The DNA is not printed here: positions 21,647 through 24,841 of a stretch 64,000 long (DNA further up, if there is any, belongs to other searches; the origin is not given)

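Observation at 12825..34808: Paralog swarm: eight CrtI-family genes plus GGR-like reductases within 22 kb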

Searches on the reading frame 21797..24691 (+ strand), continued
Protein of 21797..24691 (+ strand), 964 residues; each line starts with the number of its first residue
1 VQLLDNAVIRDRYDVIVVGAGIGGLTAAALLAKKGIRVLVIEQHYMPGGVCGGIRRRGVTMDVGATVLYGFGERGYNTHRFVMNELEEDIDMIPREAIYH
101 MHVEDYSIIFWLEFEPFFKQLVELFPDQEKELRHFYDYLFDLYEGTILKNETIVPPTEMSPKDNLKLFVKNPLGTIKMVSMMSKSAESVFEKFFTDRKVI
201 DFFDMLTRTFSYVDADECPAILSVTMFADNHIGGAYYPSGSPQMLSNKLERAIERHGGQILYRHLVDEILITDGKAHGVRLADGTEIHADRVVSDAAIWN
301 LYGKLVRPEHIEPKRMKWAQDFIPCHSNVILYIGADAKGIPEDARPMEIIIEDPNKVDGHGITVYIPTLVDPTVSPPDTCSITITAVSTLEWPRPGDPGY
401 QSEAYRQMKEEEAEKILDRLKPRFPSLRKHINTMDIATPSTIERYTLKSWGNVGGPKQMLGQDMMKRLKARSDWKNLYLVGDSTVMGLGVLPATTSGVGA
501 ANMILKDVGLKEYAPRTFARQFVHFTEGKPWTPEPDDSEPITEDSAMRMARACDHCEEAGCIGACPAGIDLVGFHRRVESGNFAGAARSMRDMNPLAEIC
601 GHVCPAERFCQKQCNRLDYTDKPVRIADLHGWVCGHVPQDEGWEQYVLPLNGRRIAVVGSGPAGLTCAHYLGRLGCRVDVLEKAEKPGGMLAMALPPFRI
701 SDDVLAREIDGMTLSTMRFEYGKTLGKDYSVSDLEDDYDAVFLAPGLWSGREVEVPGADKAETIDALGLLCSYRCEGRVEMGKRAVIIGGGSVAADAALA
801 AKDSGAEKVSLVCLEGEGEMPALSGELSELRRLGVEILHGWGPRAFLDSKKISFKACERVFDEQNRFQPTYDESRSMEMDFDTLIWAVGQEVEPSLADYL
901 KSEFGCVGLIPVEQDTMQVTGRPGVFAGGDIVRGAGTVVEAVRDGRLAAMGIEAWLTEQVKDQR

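Call 22: find_encoding_contigs(protein=P0050, flank=10000, max_places=2)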
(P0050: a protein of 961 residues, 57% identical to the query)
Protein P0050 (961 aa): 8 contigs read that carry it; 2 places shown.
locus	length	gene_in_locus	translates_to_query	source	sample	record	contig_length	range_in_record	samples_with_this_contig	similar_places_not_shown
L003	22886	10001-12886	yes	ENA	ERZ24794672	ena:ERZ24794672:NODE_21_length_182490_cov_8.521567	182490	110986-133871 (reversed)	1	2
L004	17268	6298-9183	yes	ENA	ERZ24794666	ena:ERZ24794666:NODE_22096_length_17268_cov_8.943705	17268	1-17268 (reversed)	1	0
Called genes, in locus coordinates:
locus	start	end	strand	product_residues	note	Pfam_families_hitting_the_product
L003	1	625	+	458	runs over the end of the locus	PF06050:HGD-D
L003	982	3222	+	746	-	PF00082:Peptidase_S8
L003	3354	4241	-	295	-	PF02698:DUF218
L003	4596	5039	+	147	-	PF13404:HTH_AsnC-type, PF01037:AsnC_trans_reg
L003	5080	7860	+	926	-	PF01212:Beta_elim_lyase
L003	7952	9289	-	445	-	PF00890:FAD_binding_2, PF00996:GDI (faint), PF01266:DAO (weak), PF01593:Amino_oxidase, PF12831:FAD_oxidored (weak), PF13450:NAD_binding_8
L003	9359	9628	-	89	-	-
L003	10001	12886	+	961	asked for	PF00890:FAD_binding_2 (weak), PF01266:DAO (weak), PF01593:Amino_oxidase, PF01946:Thi4 (weak), PF13450:NAD_binding_8, PF14691:Fer4_20, PF07992:Pyr_redox_2, PF13450:NAD_binding_8, +11 more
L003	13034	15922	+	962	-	PF00890:FAD_binding_2 (weak), PF01266:DAO, PF01593:Amino_oxidase, PF12831:FAD_oxidored, PF13450:NAD_binding_8, PF14691:Fer4_20, PF07992:Pyr_redox_2, PF13450:NAD_binding_8, +11 more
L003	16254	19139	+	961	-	PF00890:FAD_binding_2 (weak), PF01266:DAO (weak), PF01494:FAD_binding_3 (weak), PF01593:Amino_oxidase, PF13450:NAD_binding_8, PF14691:Fer4_20, PF07992:Pyr_redox_2, PF13450:NAD_binding_8, +11 more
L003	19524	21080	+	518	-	PF00890:FAD_binding_2 (weak), PF01266:DAO, PF01494:FAD_binding_3 (faint), PF01593:Amino_oxidase, PF03486:HI0933_like (faint), PF12831:FAD_oxidored (weak), PF13450:NAD_binding_8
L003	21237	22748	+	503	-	PF00890:FAD_binding_2 (weak), PF01134:GIDA (faint), PF01266:DAO (weak), PF01593:Amino_oxidase (weak), PF01946:Thi4 (weak), PF12831:FAD_oxidored (weak), PF13450:NAD_binding_8, PF01593:Amino_oxidase, +2 more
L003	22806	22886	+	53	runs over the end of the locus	-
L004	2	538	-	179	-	?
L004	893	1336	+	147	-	PF13404:HTH_AsnC-type, PF01037:AsnC_trans_reg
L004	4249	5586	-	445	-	PF00890:FAD_binding_2, PF00996:GDI (faint), PF01266:DAO (weak), PF01593:Amino_oxidase, PF12831:FAD_oxidored (weak), PF13450:NAD_binding_8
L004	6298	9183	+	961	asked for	PF00890:FAD_binding_2 (weak), PF01266:DAO (weak), PF01593:Amino_oxidase, PF01946:Thi4 (weak), PF13450:NAD_binding_8, PF14691:Fer4_20, PF07992:Pyr_redox_2, PF13450:NAD_binding_8, +11 more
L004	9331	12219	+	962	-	PF00890:FAD_binding_2 (weak), PF01266:DAO, PF01593:Amino_oxidase, PF12831:FAD_oxidored, PF13450:NAD_binding_8, PF14691:Fer4_20, PF07992:Pyr_redox_2, PF13450:NAD_binding_8, +11 more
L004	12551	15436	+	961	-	PF00890:FAD_binding_2 (weak), PF01266:DAO (weak), PF01494:FAD_binding_3 (weak), PF01593:Amino_oxidase, PF13450:NAD_binding_8, PF14691:Fer4_20, PF07992:Pyr_redox_2, PF13450:NAD_binding_8, +11 more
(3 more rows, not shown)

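Call 26: find_related_loci(query=A1, collection=genome_contigs, flank=10000)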
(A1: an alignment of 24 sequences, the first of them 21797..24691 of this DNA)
Query A1 (964 aa) in genome_contigs; peptide patterns used: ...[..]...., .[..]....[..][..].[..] (x = any residue, [..] = any of these).
598 stretches matched a pattern (row limit reached: there are more); 535 encode a relative of the query (tblastn E <= 1e-3); the best 80 are kept; 80 distinct loci.
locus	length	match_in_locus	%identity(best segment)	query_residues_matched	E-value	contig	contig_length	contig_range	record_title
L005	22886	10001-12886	78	1-962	0e+0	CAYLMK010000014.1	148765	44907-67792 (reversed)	MAG TPA_asm: uncultured Thermodesulfobacteriota bacterium isolate binchicken_co274_253 genome assembly, contig: NODE_201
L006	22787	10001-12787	53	25-952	0e+0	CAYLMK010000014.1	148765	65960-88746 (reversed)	MAG TPA_asm: uncultured Thermodesulfobacteriota bacterium isolate binchicken_co274_253 genome assembly, contig: NODE_201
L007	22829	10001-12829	50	1-946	0e+0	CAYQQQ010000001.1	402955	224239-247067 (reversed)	MAG TPA_asm: uncultured Microthrixaceae bacterium isolate SRP292972_co1_121 genome assembly, contig: NODE_30_length_4029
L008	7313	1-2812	53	13-954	0e+0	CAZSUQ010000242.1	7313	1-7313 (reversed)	MAG TPA_asm: uncultured Thermodesulfobacteriota bacterium isolate binchicken_co97_83 genome assembly, contig: NODE_37321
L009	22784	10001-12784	45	30-954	0e+0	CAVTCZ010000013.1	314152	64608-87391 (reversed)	MAG: uncultured Actinomycetota bacterium isolate MFD00905.bin.1.260 genome assembly, contig: contig_39026, whole genome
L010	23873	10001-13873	44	1-766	0e+0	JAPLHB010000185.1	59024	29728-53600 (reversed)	MAG: Chloroflexota bacterium isolate LacPavin_0920_WC70_MAG_64_18 LacPavin_0920_WC70_scaffold_1060211, whole genome shot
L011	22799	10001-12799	37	1-956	0e+0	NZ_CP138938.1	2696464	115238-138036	Prochlorococcus sp. MIT 0707 chromosome, complete genome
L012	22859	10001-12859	61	1-954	0e+0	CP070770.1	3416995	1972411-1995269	MAG: Deltaproteobacteria bacterium isolate bin23 chromosome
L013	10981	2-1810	49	39-635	0e+0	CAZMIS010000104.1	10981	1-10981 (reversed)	MAG TPA_asm: uncultured Anaerolineales bacterium isolate binchicken_co111_72 genome assembly, contig: NODE_13086_length_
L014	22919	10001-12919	45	1-940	0e+0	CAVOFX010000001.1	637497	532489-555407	MAG: uncultured Microthrixaceae bacterium isolate MFD09964.bin.1.60 genome assembly, contig: contig_10863, whole genome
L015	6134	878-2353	34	14-509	6e-75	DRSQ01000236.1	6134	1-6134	MAG TPA_asm: Chlorobaculum parvum isolate HyVt-633 HyVt-633_k295_82624, whole genome shotgun sequence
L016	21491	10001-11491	33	8-509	4e-74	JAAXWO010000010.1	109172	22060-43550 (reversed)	MAG: Chlorobiaceae bacterium isolate W9_Combined_metabat2_022 W9_Combined_metabat2_022_NODE_99, whole genome shotgun seq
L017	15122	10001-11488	33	10-509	8e-72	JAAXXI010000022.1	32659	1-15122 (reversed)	MAG: Chlorobiaceae bacterium isolate W9_Combined_metabat2_091 W9_Combined_metabat2_091_NODE_742, whole genome shotgun se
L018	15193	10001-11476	32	14-509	8e-72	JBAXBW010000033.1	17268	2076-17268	MAG: Chlorobiaceae bacterium isolate ELA177 MAG177_33, whole genome shotgun sequence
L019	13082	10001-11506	33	11-511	2e-70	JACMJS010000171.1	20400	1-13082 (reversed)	MAG: Chlorobiales bacterium isolate ES-bin-17 ES-bin-17-contig-k141_4342503, whole genome shotgun sequence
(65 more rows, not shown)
